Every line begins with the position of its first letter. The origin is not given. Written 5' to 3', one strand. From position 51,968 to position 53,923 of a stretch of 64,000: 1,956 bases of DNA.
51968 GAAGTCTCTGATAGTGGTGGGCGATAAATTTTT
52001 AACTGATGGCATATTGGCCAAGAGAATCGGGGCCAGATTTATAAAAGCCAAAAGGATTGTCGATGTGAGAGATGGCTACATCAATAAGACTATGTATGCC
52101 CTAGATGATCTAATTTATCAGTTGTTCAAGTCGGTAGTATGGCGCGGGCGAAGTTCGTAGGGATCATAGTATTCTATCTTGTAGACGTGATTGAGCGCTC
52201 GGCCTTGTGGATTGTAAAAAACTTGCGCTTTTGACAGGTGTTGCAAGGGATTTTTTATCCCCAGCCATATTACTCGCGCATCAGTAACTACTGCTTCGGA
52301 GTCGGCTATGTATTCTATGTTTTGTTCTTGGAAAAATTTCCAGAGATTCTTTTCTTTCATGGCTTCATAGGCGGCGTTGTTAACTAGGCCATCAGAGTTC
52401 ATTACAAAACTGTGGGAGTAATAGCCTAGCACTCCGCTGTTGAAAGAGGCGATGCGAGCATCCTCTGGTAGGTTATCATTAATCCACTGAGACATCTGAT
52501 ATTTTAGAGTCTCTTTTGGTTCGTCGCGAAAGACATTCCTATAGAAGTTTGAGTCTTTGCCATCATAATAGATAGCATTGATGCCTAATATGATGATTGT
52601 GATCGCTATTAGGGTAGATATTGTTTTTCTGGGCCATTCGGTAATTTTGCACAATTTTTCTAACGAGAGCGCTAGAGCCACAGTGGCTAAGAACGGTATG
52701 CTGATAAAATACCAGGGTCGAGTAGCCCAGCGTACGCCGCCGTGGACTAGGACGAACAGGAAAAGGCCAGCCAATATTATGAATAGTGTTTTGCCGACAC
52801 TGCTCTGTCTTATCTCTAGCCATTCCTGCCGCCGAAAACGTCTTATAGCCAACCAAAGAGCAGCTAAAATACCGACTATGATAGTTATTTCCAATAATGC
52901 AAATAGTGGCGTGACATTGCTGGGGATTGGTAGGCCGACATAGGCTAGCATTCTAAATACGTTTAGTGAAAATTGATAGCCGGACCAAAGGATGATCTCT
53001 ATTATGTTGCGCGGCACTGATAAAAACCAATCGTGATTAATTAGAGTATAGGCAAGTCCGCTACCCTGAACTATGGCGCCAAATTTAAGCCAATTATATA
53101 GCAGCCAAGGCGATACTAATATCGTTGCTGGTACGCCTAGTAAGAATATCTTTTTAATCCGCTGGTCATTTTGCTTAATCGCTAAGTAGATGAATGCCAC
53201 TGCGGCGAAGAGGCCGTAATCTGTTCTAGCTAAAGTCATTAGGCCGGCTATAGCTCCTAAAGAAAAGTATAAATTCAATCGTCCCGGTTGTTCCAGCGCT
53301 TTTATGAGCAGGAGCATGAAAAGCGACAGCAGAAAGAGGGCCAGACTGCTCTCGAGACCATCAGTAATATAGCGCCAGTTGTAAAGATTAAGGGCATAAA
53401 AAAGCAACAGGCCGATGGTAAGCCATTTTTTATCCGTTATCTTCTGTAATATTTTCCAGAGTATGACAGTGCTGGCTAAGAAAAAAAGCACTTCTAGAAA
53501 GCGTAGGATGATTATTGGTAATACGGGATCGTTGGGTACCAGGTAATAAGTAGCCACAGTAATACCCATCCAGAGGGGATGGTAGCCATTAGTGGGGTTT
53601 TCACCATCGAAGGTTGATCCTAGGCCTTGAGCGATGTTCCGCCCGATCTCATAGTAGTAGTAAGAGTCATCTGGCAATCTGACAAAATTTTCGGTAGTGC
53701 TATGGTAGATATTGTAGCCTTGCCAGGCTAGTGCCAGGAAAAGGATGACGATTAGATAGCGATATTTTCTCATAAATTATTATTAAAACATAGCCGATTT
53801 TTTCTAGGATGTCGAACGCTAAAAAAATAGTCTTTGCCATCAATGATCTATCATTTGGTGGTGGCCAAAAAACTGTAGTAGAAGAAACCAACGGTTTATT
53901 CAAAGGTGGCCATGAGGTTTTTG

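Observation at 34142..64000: About 30 kb glycan-assembly locus built from repeated GT2 / flippase-like / GT-C three-component modules plus seven GT4 enzymes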

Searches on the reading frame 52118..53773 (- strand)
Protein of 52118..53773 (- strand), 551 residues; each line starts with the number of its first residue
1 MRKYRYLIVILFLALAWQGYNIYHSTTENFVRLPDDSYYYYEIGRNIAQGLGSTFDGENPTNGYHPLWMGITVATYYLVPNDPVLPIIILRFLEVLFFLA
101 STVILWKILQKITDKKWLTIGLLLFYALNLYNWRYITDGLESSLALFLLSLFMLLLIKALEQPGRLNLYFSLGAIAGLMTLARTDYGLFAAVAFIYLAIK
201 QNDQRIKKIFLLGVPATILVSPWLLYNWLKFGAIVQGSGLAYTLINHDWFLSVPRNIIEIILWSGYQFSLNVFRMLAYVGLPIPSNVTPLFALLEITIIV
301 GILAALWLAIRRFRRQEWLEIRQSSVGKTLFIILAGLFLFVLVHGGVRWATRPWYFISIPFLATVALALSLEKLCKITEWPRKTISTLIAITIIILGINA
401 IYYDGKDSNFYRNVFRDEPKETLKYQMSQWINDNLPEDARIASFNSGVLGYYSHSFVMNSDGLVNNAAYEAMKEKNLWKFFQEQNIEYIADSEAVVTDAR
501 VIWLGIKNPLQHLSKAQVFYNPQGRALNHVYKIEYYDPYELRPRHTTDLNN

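Call 4: search_protein_families(library=pfam, proteins=[window:52118-53773:-], max_evalue=0.01)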
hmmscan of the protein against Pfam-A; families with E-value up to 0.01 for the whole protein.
window:52118-53773:- (551 aa): 1 family
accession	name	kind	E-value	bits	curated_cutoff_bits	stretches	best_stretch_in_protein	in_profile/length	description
PF13231.12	PMT_2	-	6.9e-07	30.1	26.1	1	90-226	24-160/160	Dolichyl-phosphate-mannose-protein mannosyltransferase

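Call 9: search_protein_families(library=ncbifam, proteins=[window:52118-53773:-], max_evalue=0.001)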
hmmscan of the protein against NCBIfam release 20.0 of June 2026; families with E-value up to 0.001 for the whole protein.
window:52118-53773:- (551 aa): 1 family
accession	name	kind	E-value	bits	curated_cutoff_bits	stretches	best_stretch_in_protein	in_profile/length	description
NF047440.1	LA3751_2_3_fam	subfamily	1.4e-11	43.9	200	1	86-420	97-408/460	LA_3751/LA_3752 family putative glycosyltransferase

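Call 15: search_solved_structures(query=window:52118-53773:-, max_evalue=1)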
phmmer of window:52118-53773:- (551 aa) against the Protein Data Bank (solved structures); distinct sequences matched with E-value up to 1: 0.

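Call 65: find_homologous_proteins(query=window:52118-53773:-, max_evalue=0.00001)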
Query window:52118-53773:- (551 aa): 252 proteins with E <= 0.00001 among 8000 candidates; the best 120 are listed.
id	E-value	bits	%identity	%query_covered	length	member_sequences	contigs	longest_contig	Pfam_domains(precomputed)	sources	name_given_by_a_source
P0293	0.0e+0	1243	100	100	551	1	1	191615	PF13231.13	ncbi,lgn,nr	ncbi:MAG: glycosyltransferase family 39 protein [bacterium]|nr:glycosyltransferase family 39 protein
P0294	8.0e-191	654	54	99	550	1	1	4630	PF13231.13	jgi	-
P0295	6.0e-165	568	48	100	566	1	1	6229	-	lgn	-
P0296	1.8e-130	454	43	98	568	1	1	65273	-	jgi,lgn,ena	-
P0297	5.0e-123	430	42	94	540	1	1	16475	PF13231.13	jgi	jgi:hypothetical protein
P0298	3.0e-112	394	42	92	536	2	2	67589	PF13231.13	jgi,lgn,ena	-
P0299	7.9e-106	373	40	88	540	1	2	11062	PF13231.13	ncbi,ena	-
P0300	1.2e-105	372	41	88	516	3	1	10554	PF13231.13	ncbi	ncbi:MAG: glycosyltransferase family 39 protein [Patescibacteria group bacterium]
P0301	8.7e-105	370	40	88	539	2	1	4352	PF13231.13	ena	-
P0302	2.6e-104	368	38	97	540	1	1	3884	-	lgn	-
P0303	9.2e-102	360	40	88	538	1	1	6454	PF13231.13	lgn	-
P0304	1.3e-100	356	38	92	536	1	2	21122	-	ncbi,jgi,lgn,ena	-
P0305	1.6e-100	356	40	93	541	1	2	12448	-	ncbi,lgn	-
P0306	3.3e-100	355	40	88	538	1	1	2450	PF13231.13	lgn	-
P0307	9.8e-100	353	40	87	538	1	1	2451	PF13231.13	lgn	-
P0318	3.7e-89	318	37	88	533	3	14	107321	-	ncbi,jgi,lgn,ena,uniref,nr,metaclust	ncbi:hypothetical protein A3J56_01805 [Candidatus Giovannonibacteria bacterium RIFCSPHIGHO2_02_FULL_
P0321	4.0e-88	315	37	88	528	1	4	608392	-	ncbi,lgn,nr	ncbi:MAG: hypothetical protein HYY86_00830 [Candidatus Harrisonbacteria bacterium]|nr:hypothetical p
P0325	9.6e-68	247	33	91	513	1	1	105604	PF13231.13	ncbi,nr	ncbi:glycosyltransferase family 39 protein [Candidatus Kaiserbacteria bacterium]|nr:glycosyltransfer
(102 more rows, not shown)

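Call 66: find_encoding_contigs(protein=P0296, flank=7000, max_places=1)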
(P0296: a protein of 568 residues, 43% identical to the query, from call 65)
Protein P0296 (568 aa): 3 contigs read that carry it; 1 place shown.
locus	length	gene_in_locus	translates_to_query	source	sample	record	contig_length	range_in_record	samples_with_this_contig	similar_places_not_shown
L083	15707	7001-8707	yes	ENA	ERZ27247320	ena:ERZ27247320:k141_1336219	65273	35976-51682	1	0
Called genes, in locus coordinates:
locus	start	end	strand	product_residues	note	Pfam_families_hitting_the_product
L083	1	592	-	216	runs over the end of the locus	-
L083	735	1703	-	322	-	PF13673:Acetyltransf_10 (faint), PF13302:Acetyltransf_3 (weak), PF00583:Acetyltransf_1, PF13508:Acetyltransf_7 (weak)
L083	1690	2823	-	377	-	PF13439:Glyco_transf_4, PF13579:Glyco_trans_4_4, PF20706:GT4-conflict (weak), PF00534:Glycos_transf_1, PF13692:Glyco_trans_1_4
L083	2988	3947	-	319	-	PF01370:Epimerase, PF04321:RmlD_sub_bind, PF05368:NmrA (weak), PF16363:GDP_Man_Dehyd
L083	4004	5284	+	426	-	PF01266:DAO (weak), PF01593:Amino_oxidase, PF03486:HI0933_like (faint), PF12831:FAD_oxidored (faint), PF13450:NAD_binding_8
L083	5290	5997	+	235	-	PF00535:Glycos_transf_2, PF13641:Glyco_tranf_2_3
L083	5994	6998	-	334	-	PF01073:3Beta_HSD (weak), PF01370:Epimerase, PF07993:NAD_binding_4 (faint), PF16363:GDP_Man_Dehyd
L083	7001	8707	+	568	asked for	-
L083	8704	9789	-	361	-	PF13439:Glyco_transf_4 (faint), PF00534:Glycos_transf_1, PF20706:GT4-conflict (weak), PF13692:Glyco_trans_1_4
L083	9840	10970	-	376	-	PF13439:Glyco_transf_4, PF13579:Glyco_trans_4_4, PF00534:Glycos_transf_1, PF13692:Glyco_trans_1_4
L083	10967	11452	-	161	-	PF08241:Methyltransf_11, PF13489:Methyltransf_23, PF08242:Methyltransf_12 (weak), PF13649:Methyltransf_25 (weak)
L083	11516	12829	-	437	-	PF02366:PMT (weak), PF13231:PMT_2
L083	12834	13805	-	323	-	PF00535:Glycos_transf_2, PF13641:Glyco_tranf_2_3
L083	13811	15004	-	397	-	PF02350:Epimerase_2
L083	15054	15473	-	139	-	-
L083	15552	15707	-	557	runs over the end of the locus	PF13231:PMT_2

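Call 67: find_encoding_contigs(protein=P0318, flank=7000, max_places=1)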
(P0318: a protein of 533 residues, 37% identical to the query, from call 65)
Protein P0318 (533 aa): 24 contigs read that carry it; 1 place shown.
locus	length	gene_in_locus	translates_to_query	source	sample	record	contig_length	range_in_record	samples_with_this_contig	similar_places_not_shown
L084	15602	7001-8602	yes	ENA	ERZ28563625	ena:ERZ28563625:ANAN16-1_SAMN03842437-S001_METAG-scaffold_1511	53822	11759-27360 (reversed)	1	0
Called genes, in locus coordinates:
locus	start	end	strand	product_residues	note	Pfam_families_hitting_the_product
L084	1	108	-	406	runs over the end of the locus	PF00535:Glycos_transf_2, PF13489:Methyltransf_23, PF08241:Methyltransf_11, PF08242:Methyltransf_12, PF13649:Methyltransf_25, PF13847:Methyltransf_31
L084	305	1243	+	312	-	PF04321:RmlD_sub_bind (faint), PF01370:Epimerase, PF16363:GDP_Man_Dehyd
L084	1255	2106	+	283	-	PF01728:FtsJ (weak), PF01135:PCMT (weak), PF05050:Methyltransf_21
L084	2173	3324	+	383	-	PF00534:Glycos_transf_1, PF13692:Glyco_trans_1_4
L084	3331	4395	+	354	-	PF01370:Epimerase, PF04321:RmlD_sub_bind, PF16363:GDP_Man_Dehyd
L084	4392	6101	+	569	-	-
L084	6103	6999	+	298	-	PF13489:Methyltransf_23, PF13649:Methyltransf_25, PF13847:Methyltransf_31, PF08241:Methyltransf_11, PF08242:Methyltransf_12 (weak)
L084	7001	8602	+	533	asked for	-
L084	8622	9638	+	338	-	PF01073:3Beta_HSD (faint), PF01370:Epimerase, PF07993:NAD_binding_4 (faint), PF16363:GDP_Man_Dehyd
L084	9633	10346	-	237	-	PF00535:Glycos_transf_2, PF10111:Glyco_tranf_2_2 (weak), PF13641:Glyco_tranf_2_3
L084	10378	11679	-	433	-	PF00890:FAD_binding_2 (faint), PF01266:DAO (weak), PF12831:FAD_oxidored (faint), PF13450:NAD_binding_8, PF01593:Amino_oxidase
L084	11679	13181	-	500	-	PF05159:Capsule_synth (weak)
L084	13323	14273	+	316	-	PF01073:3Beta_HSD, PF01370:Epimerase, PF02719:Polysacc_synt_2, PF04321:RmlD_sub_bind (weak), PF07993:NAD_binding_4, PF13460:NAD_binding_10, PF16363:GDP_Man_Dehyd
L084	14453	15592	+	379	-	PF01041:DegT_DnrJ_EryC1, PF00155:Aminotran_1_2, PF00266:Aminotran_5, PF01053:Cys_Met_Meta_PP, PF01212:Beta_elim_lyase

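Call 68: find_encoding_contigs(protein=P0321, flank=7000, max_places=1)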
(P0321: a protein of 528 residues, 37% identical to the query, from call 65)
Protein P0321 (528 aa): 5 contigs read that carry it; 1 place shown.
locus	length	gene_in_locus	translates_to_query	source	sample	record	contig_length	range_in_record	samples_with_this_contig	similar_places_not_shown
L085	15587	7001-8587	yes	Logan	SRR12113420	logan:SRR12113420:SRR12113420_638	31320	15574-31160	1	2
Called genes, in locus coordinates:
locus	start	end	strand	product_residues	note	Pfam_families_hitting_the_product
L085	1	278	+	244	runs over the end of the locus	PF01522:Polysacc_deac_1, PF10096:DUF2334 (faint)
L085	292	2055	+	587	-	-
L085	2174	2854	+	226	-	-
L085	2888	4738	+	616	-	PF13439:Glyco_transf_4, PF00534:Glycos_transf_1, PF13692:Glyco_trans_1_4, PF13489:Methyltransf_23, PF01209:Ubie_methyltran, PF13847:Methyltransf_31, PF08241:Methyltransf_11, PF08242:Methyltransf_12, +4 more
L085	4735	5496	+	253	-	-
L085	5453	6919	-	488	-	PF05159:Capsule_synth (weak)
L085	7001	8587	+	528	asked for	-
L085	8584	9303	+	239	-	PF00535:Glycos_transf_2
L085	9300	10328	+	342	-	PF01073:3Beta_HSD (faint), PF01370:Epimerase, PF07993:NAD_binding_4 (faint), PF16363:GDP_Man_Dehyd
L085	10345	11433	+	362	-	PF03214:RGP, PF03385:STELLO (weak)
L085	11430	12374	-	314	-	PF13489:Methyltransf_23, PF13847:Methyltransf_31, PF08241:Methyltransf_11, PF08242:Methyltransf_12, PF13649:Methyltransf_25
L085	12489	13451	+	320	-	PF00106:adh_short, PF01073:3Beta_HSD, PF01370:Epimerase, PF02719:Polysacc_synt_2, PF04321:RmlD_sub_bind, PF05368:NmrA, PF07993:NAD_binding_4, PF08659:KR, +3 more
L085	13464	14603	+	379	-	PF01041:DegT_DnrJ_EryC1, PF00155:Aminotran_1_2, PF01212:Beta_elim_lyase, PF00266:Aminotran_5, PF01053:Cys_Met_Meta_PP (weak)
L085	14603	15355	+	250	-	PF02348:CTP_transf_3, PF12804:NTP_transf_3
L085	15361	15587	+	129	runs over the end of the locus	?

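Call 69: find_encoding_contigs(protein=P0325, flank=7000, max_places=1)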
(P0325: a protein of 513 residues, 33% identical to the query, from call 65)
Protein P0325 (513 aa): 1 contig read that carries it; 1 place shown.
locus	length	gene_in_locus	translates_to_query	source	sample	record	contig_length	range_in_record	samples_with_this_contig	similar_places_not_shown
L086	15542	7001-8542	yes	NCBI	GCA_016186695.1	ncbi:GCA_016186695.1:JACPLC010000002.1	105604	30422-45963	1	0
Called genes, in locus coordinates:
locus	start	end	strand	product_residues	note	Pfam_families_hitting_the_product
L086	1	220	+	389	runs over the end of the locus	PF00633:HHH (weak), PF12836:HHH_3, PF00801:PKD, PF18911:PKD_4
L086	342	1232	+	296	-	PF01370:Epimerase, PF02719:Polysacc_synt_2 (weak), PF16363:GDP_Man_Dehyd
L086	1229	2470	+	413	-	PF13439:Glyco_transf_4, PF13579:Glyco_trans_4_4, PF20706:GT4-conflict (weak), PF00534:Glycos_transf_1, PF13692:Glyco_trans_1_4, PF13524:Glyco_trans_1_2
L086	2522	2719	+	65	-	-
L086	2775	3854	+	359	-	PF13579:Glyco_trans_4_4, PF13439:Glyco_transf_4, PF20706:GT4-conflict (weak), PF00534:Glycos_transf_1, PF13692:Glyco_trans_1_4, PF13524:Glyco_trans_1_2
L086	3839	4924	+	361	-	PF13439:Glyco_transf_4, PF13579:Glyco_trans_4_4, PF20706:GT4-conflict, PF00534:Glycos_transf_1, PF13692:Glyco_trans_1_4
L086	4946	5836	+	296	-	PF03721:UDPG_MGDP_dh_N, PF00984:UDPG_MGDP_dh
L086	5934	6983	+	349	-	PF13477:Glyco_trans_4_2 (weak), PF00534:Glycos_transf_1, PF13692:Glyco_trans_1_4, PF13524:Glyco_trans_1_2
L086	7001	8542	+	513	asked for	PF13231:PMT_2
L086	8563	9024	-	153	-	-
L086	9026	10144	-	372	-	PF13439:Glyco_transf_4 (weak), PF00534:Glycos_transf_1, PF13692:Glyco_trans_1_4, PF13524:Glyco_trans_1_2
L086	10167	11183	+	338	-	PF04321:RmlD_sub_bind, PF01073:3Beta_HSD, PF01370:Epimerase, PF02719:Polysacc_synt_2, PF07993:NAD_binding_4, PF16363:GDP_Man_Dehyd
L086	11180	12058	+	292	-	PF00483:NTP_transferase, PF12804:NTP_transf_3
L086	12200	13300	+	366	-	PF13439:Glyco_transf_4, PF13579:Glyco_trans_4_4, PF00534:Glycos_transf_1, PF13692:Glyco_trans_1_4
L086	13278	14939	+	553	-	PF13231:PMT_2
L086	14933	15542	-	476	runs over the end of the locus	PF13231:PMT_2 (weak)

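Call 75: search_protein_families(library=ncbifam, proteins=[L083:4004-5284:+, L083:5994-6998:-, L083:5290-5997:+, L085:10345-11433:+, L085:9300-10328:+], max_evalue=0.00001)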
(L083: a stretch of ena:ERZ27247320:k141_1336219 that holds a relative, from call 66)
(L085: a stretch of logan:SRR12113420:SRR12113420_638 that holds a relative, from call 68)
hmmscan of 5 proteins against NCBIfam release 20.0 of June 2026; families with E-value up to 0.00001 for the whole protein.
L083:4004-5284:+ (426 aa): 20 families
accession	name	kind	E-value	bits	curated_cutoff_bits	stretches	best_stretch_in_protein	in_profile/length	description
NF005560.0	PRK07233.1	equivalog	1.8e-59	201.7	252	1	3-424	2-431/435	hypothetical protein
TIGR03467.1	HpnE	equivalog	5.3e-17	62.2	283.05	1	4-254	1-265/430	hydroxysqualene dehydroxylase HpnE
TIGR02731.1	phytoene_desat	equivalog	1e-11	44.3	569.4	1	3-421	1-452/453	15-cis-phytoene desaturase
NF005547.0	PRK07208.1-3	equivalog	9.8e-10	37.7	380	1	2-253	5-262/465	hypothetical protein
TIGR02734.1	crtI_fam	subfamily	2.9e-09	36.1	238.1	1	4-46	1-43/504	phytoene desaturase family protein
TIGR02733.1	desat_CrtD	equivalog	3.3e-09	35.9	549.7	0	2-45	2-45/492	C-3',4' desaturase CrtD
NF058655.1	CrtID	equivalog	6.7e-09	35.1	640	0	4-53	1-50/478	bifunctional phytoene desaturase/3,4-desaturase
NF005548.0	PRK07208.1-4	equivalog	9e-09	34.4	389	1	1-175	3-175/488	hypothetical protein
NF003719.0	PRK05329.1-2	equivalog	1.2e-08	34.3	359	0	4-32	5-33/423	glycerol-3-phosphate dehydrogenase subunit GlpB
TIGR03378.1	glycerol3P_GlpB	equivalog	9.5e-08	31.4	174.15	0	4-32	3-31/419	anaerobic glycerol-3-phosphate dehydrogenase subunit GlpB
NF009410.0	PRK12771.1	subfamily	2.1e-07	29.9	516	1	2-40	139-177/566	NAD(P)-binding protein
NF041087.1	bile_acid_BaiCD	equivalog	4.5e-07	28.4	825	1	2-38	381-417/642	bile acid Fe-S flavoenzyme BaiCD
TIGR02732.1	zeta_caro_desat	equivalog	6.8e-07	28.6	622.15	0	3-86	1-85/474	9,9'-di-cis-zeta-carotene desaturase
NF003721.0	PRK05329.1-4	equivalog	1.3e-06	27.7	403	0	4-31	5-32/428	glycerol-3-phosphate dehydrogenase subunit GlpB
NF005546.0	PRK07208.1-2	equivalog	1.3e-06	27.3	418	0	2-66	5-70/527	hypothetical protein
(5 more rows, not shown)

L083:5994-6998:- (334 aa): 15 families
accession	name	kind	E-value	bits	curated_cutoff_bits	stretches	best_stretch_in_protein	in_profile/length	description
NF047922.1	GDPFucSynFcl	equivalog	4.8e-27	95.2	500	1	62-325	46-300/308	GDP-L-fucose synthase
TIGR01181.1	dTDP_gluc_dehyt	equivalog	2.7e-24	85.9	365.1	2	162-324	146-309/321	dTDP-glucose 4,6-dehydratase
TIGR02197.1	heptose_epim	equivalog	7.4e-24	84.5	274.6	1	7-324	2-311/316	ADP-glyceromanno-heptose 6-epimerase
TIGR04180.1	EDH_00030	hypoth_equivalog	1.3e-19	70.4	475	1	7-284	2-262/297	NAD-dependent 4,6-dehydratase LegB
TIGR01179.1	galE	equivalog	1.5e-15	56.9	262.3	1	7-316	3-315/332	UDP-glucose 4-epimerase GalE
NF007490.0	PRK10084.1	subfamily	1.1e-13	50.9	649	1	7-324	4-332/361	dTDP-glucose 4,6-dehydratase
NF008360.0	PRK11150.1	equivalog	7.7e-13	48.3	452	1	7-319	3-299/310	ADP-glyceromanno-heptose 6-epimerase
NF007582.0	PRK10217.1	equivalog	8.7e-13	48.1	698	1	7-283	5-276/355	dTDP-glucose 4,6-dehydratase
NF011728.1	PRK15181.1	equivalog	5e-12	45.5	760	1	6-248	18-249/348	Vi polysaccharide biosynthesis UDP-N-acetylglucosaminuronic acid C-4 epimerase TviC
NF005539.0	PRK07201.1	equivalog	3.1e-08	32.8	549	1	7-83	4-87/657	SDR family oxidoreductase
NF008872.0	PRK11908.1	equivalog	6.4e-08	32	294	0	219-285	208-278/349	bifunctional UDP-4-keto-pentose/UDP-xylose synthase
NF041015.1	UDPsulfquin_syn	equivalog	1.2e-07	31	575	0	219-328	249-365/384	UDP-sulfoquinovose synthase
TIGR03466.1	HpnA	hypoth_equivalog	2.9e-07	29.7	367.65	1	7-292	4-260/327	hopanoid-associated sugar epimerase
NF043036.1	ErythonDh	equivalog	5.5e-07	29.1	325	1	7-89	4-90/321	D-erythronate dehydrogenase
NF007956.0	PRK10675.1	subfamily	2e-06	27.2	394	0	7-131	4-128/338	UDP-glucose 4-epimerase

L083:5290-5997:+ (235 aa): 20 families
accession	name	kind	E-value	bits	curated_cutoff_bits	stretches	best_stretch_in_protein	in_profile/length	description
NF047588.1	GlcsyltransPgfSStrep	equivalog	1.3e-22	80.4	500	1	4-224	2-213/308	glycosyltransferase PgfS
NF007986.1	PRK10714.1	equivalog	9.7e-19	67.5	529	1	4-219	7-214/316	undecaprenyl-phosphate 4-deoxy-4-formamido-L-arabinose transferase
TIGR03937.1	PgaC_IcaA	equivalog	5.8e-18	65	422.3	1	3-116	45-155/407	poly-beta-1,6-N-acetyl-D-glucosamine synthase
TIGR04182.1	glyco_TIGR04182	equivalog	7e-16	58.5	325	1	5-230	2-216/293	S-layer glycoprotein N-glycosyltransferase AglJ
NF038302.1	EPS_HpsE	equivalog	2.5e-14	53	300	1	4-105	2-105/307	hormogonium polysaccharide biosynthesis glycosyltransferase HpsE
TIGR04283.1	glyco_like_mftF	equivalog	3.9e-14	52.8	182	1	5-144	1-127/221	TIGR04283 family arsenosugar biosynthesis glycosyltransferase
NF007482.0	PRK10073.1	equivalog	7.3e-13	48.2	423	1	3-116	6-115/334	glycosyltransferase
NF047683.1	TeichurnBiosyTuaG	equivalog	1.5e-12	47.7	400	1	2-117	5-117/252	teichuronic acid biosynthesis protein TuaG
TIGR03965.1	mycofact_glyco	equivalog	2.9e-12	46.2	280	1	3-114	74-182/467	mycofactocin biosynthesis glycosyltransferase MftF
NF041875.1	EPS_EpsD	equivalog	4.3e-12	46.1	370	1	5-132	1-126/325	exopolysaccharide biosynthesis glycosyltransferase EpsD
NF058614.1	PPMAGASynPpgS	equivalog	2.1e-11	43.7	370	1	7-211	4-204/226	polyprenyl-phospho-N-acetylgalactosaminyl synthase PpgS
NF010496.0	PRK13915.1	equivalog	3.4e-11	42.8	262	1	4-113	32-144/307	glucosyl-3-phosphoglycerate synthase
NF041391.1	DPhHxTase_Halo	equivalog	4e-11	42.3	375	1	11-231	3-208/213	dolichyl-phosphate hexose transferase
NF045692.1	OglycostaseCruG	equivalog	8.1e-11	41.5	600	1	4-117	42-158/386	2'-O-glycosyltransferase CruG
NF053739.1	GlytfEpsEBac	equivalog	2e-09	36.8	450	1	3-114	1-110/265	glycosyltransferase EpsE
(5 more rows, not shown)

L085:10345-11433:+ (362 aa): 0 families

L085:9300-10328:+ (342 aa): 15 families
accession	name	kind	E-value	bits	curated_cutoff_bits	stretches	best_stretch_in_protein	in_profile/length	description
NF047922.1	GDPFucSynFcl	equivalog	9.3e-29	100.8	500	1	62-334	25-297/308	GDP-L-fucose synthase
TIGR01181.1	dTDP_gluc_dehyt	equivalog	1.8e-27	96.3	365.1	1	174-335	146-308/321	dTDP-glucose 4,6-dehydratase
TIGR02197.1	heptose_epim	equivalog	7.6e-26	91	274.6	1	5-335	1-310/316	ADP-glyceromanno-heptose 6-epimerase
TIGR04180.1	EDH_00030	hypoth_equivalog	3.7e-18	65.6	475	1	5-298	1-264/297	NAD-dependent 4,6-dehydratase LegB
TIGR01179.1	galE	equivalog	2e-17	63.1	262.3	1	5-332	2-319/332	UDP-glucose 4-epimerase GalE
NF007490.0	PRK10084.1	subfamily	4.6e-14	52.2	649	1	5-336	3-332/361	dTDP-glucose 4,6-dehydratase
NF007582.0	PRK10217.1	equivalog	1.6e-12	47.2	698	1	5-335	4-328/355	dTDP-glucose 4,6-dehydratase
NF011728.1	PRK15181.1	equivalog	4.8e-11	42.3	760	1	5-286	18-278/348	Vi polysaccharide biosynthesis UDP-N-acetylglucosaminuronic acid C-4 epimerase TviC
TIGR03466.1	HpnA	hypoth_equivalog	1.2e-10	40.8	367.65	0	4-32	2-30/327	hopanoid-associated sugar epimerase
NF042422.1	oxyalk_red_OleD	equivalog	2.3e-10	40.4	580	0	132-290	98-250/329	2-alkyl-3-oxoalkanoate reductase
NF008360.0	PRK11150.1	equivalog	2.4e-10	40.1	452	1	139-290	111-254/310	ADP-glyceromanno-heptose 6-epimerase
NF041015.1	UDPsulfquin_syn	equivalog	1.9e-09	37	575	1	231-336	249-361/384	UDP-sulfoquinovose synthase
NF043036.1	ErythonDh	equivalog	1.5e-06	27.7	325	0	5-154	3-135/321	D-erythronate dehydrogenase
NF008872.0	PRK11908.1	equivalog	1.7e-06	27.3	294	0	196-339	166-336/349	bifunctional UDP-4-keto-pentose/UDP-xylose synthase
NF007956.0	PRK10675.1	subfamily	5.8e-06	25.7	394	0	5-36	3-34/338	UDP-glucose 4-epimerase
